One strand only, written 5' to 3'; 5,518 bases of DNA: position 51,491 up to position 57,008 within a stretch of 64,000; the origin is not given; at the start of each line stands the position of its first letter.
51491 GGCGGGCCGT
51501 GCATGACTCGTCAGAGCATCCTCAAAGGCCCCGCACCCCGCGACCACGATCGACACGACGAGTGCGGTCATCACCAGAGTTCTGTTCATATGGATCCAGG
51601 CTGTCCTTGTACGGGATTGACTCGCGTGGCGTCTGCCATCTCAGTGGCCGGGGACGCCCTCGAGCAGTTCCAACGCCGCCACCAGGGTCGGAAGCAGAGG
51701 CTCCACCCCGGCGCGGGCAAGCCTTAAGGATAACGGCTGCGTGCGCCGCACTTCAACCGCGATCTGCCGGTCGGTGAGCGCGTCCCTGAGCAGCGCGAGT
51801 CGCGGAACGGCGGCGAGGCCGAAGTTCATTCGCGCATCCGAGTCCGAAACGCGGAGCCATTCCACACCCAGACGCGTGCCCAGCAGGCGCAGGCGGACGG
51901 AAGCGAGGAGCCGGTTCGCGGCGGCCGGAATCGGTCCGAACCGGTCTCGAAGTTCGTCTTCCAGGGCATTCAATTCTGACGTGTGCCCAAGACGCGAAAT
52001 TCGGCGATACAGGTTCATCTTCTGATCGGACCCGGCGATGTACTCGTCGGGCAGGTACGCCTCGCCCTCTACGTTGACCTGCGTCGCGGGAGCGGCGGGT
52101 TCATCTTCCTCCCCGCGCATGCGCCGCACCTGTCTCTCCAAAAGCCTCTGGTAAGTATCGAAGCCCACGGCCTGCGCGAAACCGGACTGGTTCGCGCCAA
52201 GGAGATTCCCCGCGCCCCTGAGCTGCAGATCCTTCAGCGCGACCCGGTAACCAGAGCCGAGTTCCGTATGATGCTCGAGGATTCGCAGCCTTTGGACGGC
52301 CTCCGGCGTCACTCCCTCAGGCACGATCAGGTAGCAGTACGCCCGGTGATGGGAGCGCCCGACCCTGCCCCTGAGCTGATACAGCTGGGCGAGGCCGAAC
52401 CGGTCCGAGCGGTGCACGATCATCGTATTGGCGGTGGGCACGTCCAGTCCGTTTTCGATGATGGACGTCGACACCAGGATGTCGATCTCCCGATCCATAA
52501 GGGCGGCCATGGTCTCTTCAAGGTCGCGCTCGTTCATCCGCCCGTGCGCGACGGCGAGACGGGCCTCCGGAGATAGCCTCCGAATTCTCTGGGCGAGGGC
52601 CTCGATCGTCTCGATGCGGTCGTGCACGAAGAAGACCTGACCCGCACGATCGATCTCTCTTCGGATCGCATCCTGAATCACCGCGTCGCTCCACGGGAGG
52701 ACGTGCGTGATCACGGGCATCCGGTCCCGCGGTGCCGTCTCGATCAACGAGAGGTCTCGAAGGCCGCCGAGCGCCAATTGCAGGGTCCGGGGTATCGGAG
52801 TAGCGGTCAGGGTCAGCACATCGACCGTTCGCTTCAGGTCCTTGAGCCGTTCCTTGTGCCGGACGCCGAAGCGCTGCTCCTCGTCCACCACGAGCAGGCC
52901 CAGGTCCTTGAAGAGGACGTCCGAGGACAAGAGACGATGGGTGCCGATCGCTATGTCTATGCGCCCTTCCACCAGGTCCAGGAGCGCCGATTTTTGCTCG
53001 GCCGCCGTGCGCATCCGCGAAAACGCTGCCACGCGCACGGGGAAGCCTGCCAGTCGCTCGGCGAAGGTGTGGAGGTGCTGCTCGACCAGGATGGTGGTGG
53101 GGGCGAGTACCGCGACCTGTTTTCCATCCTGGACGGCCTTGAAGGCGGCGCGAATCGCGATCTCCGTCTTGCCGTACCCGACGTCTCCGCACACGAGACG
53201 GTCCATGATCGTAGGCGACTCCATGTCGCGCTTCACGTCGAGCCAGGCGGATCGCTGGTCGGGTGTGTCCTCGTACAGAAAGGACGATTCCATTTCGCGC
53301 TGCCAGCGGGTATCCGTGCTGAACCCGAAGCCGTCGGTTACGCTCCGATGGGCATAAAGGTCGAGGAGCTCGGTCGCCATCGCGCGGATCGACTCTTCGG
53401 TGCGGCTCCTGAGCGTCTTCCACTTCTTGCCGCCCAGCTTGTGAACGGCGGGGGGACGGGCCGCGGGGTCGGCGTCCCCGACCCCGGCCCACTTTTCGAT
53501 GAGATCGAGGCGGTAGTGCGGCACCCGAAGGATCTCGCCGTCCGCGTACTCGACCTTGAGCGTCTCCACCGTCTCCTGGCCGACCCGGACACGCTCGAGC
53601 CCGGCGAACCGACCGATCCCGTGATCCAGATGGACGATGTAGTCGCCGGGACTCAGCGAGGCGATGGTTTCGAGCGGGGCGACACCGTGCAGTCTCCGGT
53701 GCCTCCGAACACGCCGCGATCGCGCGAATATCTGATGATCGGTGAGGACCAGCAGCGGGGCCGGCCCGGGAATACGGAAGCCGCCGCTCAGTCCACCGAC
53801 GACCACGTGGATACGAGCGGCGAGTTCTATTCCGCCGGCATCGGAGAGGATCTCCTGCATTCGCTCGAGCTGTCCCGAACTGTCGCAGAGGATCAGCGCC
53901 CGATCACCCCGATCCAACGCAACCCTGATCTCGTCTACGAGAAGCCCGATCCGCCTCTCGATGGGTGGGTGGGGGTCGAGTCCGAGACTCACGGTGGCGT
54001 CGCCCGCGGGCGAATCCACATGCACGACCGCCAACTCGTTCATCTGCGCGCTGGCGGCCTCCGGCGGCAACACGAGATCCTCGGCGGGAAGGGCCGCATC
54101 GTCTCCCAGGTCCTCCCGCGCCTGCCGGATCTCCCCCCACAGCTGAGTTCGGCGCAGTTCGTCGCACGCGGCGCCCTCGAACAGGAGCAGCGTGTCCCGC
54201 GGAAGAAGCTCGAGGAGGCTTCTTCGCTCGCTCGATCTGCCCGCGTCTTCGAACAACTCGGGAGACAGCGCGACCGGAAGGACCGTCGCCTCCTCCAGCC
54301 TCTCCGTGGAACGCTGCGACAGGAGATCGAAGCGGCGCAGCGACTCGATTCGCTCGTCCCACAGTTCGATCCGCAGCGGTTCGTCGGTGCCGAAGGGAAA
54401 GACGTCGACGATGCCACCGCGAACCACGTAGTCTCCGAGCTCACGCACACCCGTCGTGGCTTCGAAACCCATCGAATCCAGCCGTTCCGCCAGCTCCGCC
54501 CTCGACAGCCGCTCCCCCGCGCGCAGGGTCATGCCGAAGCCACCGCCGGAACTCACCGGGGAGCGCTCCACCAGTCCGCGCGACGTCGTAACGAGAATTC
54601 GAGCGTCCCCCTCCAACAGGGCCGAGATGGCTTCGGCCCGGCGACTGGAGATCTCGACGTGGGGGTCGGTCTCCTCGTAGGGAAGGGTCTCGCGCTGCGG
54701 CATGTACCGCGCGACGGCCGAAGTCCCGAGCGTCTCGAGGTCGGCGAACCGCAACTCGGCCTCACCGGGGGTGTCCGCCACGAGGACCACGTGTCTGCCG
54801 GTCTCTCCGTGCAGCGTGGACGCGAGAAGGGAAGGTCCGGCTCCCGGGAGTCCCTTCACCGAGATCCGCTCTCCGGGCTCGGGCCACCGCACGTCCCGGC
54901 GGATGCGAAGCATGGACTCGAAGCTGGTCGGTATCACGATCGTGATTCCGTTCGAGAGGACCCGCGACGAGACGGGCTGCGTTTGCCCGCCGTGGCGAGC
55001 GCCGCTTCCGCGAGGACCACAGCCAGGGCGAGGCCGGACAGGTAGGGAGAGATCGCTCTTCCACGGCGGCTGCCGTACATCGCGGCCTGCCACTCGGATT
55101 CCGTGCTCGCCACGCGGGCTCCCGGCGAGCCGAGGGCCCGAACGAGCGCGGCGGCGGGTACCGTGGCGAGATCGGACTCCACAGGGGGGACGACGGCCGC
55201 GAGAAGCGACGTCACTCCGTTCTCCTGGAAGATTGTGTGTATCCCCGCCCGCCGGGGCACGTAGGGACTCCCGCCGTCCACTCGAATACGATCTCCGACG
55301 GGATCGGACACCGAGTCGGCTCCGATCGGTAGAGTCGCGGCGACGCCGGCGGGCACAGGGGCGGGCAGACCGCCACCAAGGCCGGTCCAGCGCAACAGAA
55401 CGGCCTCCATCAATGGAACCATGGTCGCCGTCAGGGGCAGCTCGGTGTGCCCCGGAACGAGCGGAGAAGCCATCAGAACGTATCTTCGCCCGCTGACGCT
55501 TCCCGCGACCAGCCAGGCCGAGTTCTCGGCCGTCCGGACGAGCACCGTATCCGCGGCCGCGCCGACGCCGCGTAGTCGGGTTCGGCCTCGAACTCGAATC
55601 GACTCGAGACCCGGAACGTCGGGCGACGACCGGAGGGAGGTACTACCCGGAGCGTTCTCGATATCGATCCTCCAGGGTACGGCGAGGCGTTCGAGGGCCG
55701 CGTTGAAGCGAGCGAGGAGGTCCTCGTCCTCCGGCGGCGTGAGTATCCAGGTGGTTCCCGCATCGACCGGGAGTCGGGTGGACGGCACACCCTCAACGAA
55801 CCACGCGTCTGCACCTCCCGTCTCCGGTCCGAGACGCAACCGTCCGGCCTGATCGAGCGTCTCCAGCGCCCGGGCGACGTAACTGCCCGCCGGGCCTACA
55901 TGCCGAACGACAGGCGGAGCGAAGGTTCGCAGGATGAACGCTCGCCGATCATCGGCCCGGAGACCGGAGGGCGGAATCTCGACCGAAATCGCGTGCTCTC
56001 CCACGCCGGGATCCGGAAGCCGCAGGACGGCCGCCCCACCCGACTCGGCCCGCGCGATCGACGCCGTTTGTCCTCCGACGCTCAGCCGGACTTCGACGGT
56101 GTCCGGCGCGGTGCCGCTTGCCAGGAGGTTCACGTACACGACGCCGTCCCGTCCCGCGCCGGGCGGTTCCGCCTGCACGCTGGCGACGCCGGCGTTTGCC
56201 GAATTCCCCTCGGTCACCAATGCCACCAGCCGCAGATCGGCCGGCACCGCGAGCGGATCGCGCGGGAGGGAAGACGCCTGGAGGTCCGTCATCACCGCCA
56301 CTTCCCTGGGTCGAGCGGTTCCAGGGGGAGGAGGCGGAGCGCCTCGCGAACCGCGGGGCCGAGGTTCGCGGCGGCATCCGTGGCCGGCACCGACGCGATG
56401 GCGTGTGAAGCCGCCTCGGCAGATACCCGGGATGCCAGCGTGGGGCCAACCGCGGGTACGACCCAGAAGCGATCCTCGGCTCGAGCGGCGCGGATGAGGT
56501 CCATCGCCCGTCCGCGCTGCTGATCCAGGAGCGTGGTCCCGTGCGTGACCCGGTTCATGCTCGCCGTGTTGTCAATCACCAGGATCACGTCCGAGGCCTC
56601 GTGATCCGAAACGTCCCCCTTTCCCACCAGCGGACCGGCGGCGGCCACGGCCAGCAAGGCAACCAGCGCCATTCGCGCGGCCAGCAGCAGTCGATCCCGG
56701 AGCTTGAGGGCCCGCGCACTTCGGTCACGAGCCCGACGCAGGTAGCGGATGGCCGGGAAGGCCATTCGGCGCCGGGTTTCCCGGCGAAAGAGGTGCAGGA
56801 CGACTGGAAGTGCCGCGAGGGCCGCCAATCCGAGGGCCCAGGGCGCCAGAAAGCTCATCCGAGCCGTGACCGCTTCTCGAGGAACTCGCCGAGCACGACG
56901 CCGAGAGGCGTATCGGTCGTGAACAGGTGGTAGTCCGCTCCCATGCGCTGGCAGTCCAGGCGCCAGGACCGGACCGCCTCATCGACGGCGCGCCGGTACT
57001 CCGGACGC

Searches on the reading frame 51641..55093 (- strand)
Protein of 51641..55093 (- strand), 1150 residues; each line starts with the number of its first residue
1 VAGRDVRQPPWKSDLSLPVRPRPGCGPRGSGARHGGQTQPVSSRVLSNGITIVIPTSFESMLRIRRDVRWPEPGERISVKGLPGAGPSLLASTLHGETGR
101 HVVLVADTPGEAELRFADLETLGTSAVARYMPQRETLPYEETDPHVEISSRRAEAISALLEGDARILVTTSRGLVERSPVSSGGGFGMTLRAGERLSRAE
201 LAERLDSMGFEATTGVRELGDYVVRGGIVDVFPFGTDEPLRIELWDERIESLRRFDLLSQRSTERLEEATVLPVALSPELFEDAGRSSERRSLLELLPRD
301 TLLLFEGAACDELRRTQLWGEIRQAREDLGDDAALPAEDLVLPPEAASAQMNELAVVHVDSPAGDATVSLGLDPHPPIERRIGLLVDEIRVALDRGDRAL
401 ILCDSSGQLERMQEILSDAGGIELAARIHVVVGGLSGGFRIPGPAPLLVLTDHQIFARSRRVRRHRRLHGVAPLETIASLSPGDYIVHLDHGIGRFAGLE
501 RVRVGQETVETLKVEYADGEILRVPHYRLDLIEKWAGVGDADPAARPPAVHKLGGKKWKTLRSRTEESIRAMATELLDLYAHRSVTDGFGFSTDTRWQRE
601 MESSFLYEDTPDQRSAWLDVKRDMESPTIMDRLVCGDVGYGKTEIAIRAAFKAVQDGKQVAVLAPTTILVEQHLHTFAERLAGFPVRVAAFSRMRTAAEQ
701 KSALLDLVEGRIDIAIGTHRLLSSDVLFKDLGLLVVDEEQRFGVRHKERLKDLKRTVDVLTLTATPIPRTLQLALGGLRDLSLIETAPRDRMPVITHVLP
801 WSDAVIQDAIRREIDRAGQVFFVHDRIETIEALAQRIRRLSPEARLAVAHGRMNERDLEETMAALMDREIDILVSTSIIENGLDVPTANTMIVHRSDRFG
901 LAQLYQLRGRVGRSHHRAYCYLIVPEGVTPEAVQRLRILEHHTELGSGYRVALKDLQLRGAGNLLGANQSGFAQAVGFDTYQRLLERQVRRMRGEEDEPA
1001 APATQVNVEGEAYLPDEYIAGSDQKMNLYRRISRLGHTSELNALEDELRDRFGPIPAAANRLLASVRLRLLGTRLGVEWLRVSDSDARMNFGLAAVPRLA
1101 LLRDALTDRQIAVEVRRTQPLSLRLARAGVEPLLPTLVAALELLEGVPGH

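Call 13: search_protein_families(library=pfam, proteins=[window:51641-55093:-], max_evalue=0.001)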
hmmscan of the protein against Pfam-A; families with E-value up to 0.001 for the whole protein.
window:51641-55093:- (1150 aa): 7 families
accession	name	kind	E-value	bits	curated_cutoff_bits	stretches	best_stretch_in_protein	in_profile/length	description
PF00270.35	DEAD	-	6e-24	85.1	26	1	610-772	1-165/167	DEAD/DEAH box helicase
PF03461.20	TRCF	-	2.2e-22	79.6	25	1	1011-1092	4-85/95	TRCF domain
PF17757.6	UvrB_inter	-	8.3e-22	77.6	22.9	1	189-274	2-88/91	UvrB interaction domain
PF00271.37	Helicase_C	-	3.3e-18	66.4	23.5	1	810-914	10-109/110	Helicase conserved C-terminal domain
PF02559.22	CarD_TRCF_RID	-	5.4e-15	55.7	23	1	480-534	1-55/57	CarD-like/TRCF RID domain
PF04851.21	ResIII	-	6.6e-07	29.8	22.5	1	637-766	31-162/164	Type III restriction enzyme, res subunit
PF22590.2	Cas3-like_C_2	-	9.1e-06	26.4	27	1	818-915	3-105/106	CRISPR-associated nuclease/helicase Cas3, C-terminal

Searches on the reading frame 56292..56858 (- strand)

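Call 13: search_protein_families(library=pfam, proteins=[window:56292-56858:-], max_evalue=0.001)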
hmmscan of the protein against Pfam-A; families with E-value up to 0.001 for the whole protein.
window:56292-56858:- (188 aa): 2 families
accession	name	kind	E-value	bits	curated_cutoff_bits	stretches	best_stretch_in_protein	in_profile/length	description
PF07584.16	BatA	-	4.2e-17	62.8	25.9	1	1-76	1-77/77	Aerotolerance regulator N-terminal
PF13519.12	VWA_2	-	0.0002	22.4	27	1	91-179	1-91/107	von Willebrand factor type A domain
